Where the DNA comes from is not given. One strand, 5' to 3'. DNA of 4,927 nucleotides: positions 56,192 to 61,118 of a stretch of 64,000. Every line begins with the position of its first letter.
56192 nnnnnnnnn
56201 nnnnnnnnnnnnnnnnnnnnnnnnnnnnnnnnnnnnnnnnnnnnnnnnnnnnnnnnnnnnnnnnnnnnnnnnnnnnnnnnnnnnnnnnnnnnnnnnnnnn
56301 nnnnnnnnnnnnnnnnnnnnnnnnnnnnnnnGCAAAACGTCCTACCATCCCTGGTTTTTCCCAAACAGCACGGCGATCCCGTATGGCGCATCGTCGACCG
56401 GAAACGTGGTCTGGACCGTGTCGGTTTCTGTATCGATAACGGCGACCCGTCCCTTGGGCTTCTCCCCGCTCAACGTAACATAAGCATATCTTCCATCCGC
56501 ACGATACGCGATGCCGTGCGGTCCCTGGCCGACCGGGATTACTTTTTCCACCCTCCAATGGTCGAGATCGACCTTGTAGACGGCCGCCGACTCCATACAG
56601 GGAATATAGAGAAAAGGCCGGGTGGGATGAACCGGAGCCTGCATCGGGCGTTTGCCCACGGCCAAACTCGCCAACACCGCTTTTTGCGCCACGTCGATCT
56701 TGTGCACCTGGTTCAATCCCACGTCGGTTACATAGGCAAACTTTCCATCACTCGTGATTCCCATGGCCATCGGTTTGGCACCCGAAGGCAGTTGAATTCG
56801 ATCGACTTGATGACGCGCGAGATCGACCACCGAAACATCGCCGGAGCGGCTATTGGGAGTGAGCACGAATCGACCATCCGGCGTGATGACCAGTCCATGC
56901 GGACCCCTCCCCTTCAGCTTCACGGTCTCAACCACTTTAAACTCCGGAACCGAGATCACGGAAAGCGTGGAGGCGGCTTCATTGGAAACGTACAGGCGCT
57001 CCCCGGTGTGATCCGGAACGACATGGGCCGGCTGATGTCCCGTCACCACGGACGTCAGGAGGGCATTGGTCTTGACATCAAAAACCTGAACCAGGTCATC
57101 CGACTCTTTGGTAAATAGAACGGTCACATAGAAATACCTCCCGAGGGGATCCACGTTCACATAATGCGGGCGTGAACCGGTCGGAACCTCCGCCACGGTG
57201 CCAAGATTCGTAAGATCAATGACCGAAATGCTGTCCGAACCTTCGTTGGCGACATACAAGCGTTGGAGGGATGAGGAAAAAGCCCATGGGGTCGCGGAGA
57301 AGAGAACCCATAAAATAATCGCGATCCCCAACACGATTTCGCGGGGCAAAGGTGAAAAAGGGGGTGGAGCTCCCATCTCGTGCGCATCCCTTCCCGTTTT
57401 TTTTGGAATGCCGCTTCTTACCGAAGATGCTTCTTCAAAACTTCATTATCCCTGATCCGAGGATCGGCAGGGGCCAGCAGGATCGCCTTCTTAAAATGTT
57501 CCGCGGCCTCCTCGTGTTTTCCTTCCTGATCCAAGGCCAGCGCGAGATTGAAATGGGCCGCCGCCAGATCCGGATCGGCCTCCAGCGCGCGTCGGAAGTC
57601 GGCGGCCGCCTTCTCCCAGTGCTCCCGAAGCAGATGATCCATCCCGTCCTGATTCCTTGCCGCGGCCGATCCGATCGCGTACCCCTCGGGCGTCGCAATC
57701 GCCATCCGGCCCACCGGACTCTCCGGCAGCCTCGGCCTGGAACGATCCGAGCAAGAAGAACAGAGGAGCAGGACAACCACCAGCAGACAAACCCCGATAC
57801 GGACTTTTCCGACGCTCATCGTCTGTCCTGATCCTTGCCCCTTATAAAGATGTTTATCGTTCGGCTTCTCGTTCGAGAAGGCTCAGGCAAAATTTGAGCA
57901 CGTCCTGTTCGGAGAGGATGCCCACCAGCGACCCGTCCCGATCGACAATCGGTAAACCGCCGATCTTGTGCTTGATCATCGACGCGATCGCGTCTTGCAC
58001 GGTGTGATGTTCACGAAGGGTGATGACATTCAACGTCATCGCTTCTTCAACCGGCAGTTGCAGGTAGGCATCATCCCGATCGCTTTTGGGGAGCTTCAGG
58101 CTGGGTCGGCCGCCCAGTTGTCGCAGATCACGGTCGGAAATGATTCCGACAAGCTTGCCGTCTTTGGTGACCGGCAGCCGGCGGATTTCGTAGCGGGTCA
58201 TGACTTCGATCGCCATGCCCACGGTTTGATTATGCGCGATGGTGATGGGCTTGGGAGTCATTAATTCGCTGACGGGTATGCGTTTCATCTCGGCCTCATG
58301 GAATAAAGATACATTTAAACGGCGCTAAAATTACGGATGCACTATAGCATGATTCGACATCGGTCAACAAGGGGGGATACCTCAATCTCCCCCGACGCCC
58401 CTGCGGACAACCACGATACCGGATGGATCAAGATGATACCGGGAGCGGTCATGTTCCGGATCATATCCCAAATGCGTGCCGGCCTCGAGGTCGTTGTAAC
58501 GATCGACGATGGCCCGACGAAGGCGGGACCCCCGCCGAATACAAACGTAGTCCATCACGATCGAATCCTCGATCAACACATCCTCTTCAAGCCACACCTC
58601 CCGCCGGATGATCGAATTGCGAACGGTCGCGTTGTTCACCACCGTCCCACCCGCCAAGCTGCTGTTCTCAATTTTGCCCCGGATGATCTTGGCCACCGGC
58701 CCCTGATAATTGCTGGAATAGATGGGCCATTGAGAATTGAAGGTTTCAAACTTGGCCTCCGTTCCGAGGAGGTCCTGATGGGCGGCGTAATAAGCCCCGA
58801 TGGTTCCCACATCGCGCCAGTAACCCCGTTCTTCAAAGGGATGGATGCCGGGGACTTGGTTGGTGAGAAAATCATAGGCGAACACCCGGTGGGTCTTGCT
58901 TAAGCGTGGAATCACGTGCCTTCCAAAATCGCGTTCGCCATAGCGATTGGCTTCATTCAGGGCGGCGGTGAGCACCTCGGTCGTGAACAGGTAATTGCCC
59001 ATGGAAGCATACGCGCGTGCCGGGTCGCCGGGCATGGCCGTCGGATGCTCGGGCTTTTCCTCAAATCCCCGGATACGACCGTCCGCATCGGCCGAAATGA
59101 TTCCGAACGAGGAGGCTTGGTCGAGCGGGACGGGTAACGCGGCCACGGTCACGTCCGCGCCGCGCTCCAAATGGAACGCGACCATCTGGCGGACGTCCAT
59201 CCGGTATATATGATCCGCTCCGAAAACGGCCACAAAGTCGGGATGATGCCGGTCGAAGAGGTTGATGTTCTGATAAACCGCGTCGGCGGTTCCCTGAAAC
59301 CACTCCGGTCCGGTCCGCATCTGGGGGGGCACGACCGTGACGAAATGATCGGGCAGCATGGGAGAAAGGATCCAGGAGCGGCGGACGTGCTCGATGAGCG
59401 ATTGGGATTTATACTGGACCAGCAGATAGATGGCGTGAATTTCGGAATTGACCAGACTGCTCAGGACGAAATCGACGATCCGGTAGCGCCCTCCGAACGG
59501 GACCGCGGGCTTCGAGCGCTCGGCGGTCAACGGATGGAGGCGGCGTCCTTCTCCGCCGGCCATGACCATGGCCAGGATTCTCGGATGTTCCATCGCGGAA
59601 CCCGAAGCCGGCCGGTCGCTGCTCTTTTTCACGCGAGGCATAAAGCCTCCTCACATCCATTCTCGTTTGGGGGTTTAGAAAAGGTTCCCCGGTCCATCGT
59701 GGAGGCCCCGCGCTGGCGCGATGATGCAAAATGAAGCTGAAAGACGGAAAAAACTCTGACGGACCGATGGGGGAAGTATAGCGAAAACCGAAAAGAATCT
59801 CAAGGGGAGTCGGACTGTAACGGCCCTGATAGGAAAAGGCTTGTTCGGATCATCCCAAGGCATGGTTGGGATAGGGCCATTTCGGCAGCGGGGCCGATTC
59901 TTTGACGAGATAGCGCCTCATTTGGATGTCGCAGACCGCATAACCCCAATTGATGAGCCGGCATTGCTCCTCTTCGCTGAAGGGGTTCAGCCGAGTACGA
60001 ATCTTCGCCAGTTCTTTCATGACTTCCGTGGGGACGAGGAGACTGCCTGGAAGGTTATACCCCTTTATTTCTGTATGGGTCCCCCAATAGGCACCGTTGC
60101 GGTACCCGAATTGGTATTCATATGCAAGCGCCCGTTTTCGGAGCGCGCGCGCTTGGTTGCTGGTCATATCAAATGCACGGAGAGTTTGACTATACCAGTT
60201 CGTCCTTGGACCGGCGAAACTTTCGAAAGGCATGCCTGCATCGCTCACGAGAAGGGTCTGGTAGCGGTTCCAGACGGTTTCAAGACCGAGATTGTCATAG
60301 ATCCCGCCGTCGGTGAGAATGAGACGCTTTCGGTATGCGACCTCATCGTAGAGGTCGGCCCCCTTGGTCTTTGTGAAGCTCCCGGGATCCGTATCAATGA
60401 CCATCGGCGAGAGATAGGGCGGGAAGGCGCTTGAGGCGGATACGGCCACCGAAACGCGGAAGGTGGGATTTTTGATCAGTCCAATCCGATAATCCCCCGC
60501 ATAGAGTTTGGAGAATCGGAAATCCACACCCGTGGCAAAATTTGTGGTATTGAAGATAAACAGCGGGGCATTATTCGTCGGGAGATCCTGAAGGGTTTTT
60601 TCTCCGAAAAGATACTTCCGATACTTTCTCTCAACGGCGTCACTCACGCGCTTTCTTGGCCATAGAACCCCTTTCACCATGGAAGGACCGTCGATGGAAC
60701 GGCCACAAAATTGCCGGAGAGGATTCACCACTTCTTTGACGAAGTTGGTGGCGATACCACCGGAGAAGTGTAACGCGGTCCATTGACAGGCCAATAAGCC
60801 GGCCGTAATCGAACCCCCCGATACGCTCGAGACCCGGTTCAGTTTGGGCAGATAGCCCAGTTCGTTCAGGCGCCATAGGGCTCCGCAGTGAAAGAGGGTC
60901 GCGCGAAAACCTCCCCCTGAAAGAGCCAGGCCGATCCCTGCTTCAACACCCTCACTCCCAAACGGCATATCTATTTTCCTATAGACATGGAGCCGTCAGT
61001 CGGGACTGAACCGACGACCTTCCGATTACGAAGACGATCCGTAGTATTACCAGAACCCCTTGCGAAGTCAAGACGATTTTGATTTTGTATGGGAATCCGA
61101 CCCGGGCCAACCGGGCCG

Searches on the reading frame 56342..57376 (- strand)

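Call 58: search_protein_families(library=pfam, proteins=[window:56342-57376:-], max_evalue=0.001)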
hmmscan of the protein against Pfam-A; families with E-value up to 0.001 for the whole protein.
window:56342-57376:- (344 aa): 8 families
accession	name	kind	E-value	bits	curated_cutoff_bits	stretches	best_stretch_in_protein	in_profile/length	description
PF10282.15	Lactonase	-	1.7e-15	57.5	21.7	1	109-186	238-320/344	Lactonase, 7-bladed beta-propeller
PF02239.22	Cytochrom_D1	-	1e-13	51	25.5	1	31-136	232-337/368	Cytochrome D1 heme domain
PF21783.3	YNCE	-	5.5e-13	49.4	27.1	1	90-245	175-329/339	YNCE-like beta-propeller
PF25174.1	Beta-prop_THOC3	-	1.2e-07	31.4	305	1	86-189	61-161/272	THOC3 beta-propeller domain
PF08450.18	SGL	-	3.5e-05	24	26.3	0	177-233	113-167/246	SMP-30/Gluconolactonase/LRE-like region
PF23414.1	Beta-prop_EML_2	-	0.00031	20.6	90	0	87-187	13-111/266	Echinoderm microtubule-associated protein second beta-propeller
PF01731.26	Arylesterase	-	0.00047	20.8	21.3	0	204-231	58-85/86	Arylesterase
PF07433.17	DUF1513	-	0.00081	19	27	0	68-171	5-113/304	Protein of unknown function (DUF1513)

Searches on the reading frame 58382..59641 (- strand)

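Call 58: search_protein_families(library=pfam, proteins=[window:58382-59641:-], max_evalue=0.001)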
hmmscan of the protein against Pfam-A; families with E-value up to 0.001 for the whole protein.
window:58382-59641:- (419 aa): 5 families
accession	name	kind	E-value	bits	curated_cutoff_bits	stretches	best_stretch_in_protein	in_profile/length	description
PF00483.29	NTP_transferase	-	7.3e-58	196.5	21.2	1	24-291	2-242/245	Nucleotidyl transferase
PF24894.1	Hexapep_GlmU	-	2.3e-23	82.7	23.3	1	321-412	13-104/104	GlmU-like, C-terminal hexapeptide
PF25084.1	LbH_EIF2B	-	6.1e-07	29.9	54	1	331-390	27-86/105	EIF2B subunit epsilon LbH domain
PF25247.1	LbH_GLGC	-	9.9e-06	26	27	1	315-363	4-52/135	GLGC left-handed parallel beta-helix domain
PF12804.13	NTP_transf_3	-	0.00014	22.6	27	1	24-168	1-122/160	MobA-like NTP transferase domain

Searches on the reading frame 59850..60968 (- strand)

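Call 58: search_protein_families(library=pfam, proteins=[window:59850-60968:-], max_evalue=0.001)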
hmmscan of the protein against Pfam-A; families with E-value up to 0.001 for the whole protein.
window:59850-60968:- (372 aa): 1 family
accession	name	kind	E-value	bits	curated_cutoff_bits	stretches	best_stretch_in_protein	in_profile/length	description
PF01734.28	Patatin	-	8.8e-21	75.4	27.7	1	14-232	1-190/191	Patatin-like phospholipase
